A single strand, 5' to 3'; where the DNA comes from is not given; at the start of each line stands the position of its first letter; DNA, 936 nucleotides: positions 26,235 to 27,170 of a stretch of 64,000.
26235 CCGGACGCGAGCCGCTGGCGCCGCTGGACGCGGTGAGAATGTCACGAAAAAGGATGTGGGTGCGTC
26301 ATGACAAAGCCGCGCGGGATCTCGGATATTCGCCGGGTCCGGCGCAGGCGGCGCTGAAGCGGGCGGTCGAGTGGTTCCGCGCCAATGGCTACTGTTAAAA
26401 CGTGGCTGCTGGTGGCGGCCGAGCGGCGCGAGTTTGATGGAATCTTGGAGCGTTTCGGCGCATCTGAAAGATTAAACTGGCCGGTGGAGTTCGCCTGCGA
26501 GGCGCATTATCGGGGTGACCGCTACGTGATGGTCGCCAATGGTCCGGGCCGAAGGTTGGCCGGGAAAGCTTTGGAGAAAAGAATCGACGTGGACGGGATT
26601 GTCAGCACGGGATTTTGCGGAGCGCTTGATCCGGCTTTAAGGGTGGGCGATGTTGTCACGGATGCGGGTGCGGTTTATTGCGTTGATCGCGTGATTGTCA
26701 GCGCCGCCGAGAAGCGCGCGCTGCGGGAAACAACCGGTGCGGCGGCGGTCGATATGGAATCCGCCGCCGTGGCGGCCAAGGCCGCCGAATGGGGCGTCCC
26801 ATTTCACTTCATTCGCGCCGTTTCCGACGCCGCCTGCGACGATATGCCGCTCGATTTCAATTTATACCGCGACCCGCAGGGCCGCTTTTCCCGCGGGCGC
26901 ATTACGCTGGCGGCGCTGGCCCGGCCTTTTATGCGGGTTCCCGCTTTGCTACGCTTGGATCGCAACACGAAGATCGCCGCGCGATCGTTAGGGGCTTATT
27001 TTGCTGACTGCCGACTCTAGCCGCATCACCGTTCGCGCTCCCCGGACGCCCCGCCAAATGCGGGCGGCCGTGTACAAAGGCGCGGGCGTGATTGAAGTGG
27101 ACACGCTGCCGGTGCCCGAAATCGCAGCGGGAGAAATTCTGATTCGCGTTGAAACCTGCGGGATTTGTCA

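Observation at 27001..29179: Two polyol-type Zn dehydrogenases embedded between hpnG and hpnC: candidates for the unassigned ribosylhopane-to-bacteriohopanetetrol reductase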

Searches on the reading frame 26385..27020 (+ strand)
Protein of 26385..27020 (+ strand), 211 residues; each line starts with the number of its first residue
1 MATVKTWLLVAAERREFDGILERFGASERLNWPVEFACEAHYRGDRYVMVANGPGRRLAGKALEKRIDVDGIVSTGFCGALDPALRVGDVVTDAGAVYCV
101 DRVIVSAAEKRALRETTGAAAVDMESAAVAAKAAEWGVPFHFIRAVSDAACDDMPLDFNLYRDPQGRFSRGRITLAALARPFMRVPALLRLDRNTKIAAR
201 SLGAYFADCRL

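Call 7: search_protein_families(library=ncbifam, proteins=[window:26385-27020:+], max_evalue=0.00001)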
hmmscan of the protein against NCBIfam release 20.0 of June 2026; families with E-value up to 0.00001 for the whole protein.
window:26385-27020:+ (211 aa): 8 families
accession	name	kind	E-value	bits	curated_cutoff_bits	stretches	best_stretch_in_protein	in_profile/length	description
TIGR03468.1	HpnG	hypoth_equivalog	6.7e-39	133.7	187.1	2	94-204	102-211/212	hopanoid-associated phosphorylase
NF005476.0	PRK07077.1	equivalog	9.4e-22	77.5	215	1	95-203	118-225/243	phosphorylase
NF004079.0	PRK05584.1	equivalog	6.1e-20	71.7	169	1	94-163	143-213/232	5'-methylthioadenosine/adenosylhomocysteine nucleosidase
TIGR03664.1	fut_nucase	equivalog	4.7e-13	49.4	124.7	1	94-149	147-202/228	futalosine hydrolase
TIGR01704.1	MTA_SAH-Nsdase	equivalog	2.8e-09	36.9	73.8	0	116-159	165-208/229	5'-methylthioadenosine/S-adenosylhomocysteine nucleosidase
NF011286.0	PRK14697.1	equivalog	2.8e-07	30.3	260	0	61-94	61-94/233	bifunctional 5'-methylthioadenosine/S-adenosylhomocysteine nucleosidase/phosphatase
NF005213.0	PRK06698.1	equivalog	4.6e-07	29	768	0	61-94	61-94/459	bifunctional 5'-methylthioadenosine/S-adenosylhomocysteine nucleosidase/phosphatase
NF004168.0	PRK05634.1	equivalog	7e-06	25.9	129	0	101-152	110-160/185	nucleosidase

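Call 8: search_protein_families(library=pfam, proteins=[window:26385-27020:+], max_evalue=0.01)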
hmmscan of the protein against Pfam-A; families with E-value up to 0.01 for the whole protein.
window:26385-27020:+ (211 aa): 1 family
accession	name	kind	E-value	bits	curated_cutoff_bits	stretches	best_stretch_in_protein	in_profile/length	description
PF01048.26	PNP_UDP_1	-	3e-18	66.5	25.1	2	94-171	144-220/233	Phosphorylase superfamily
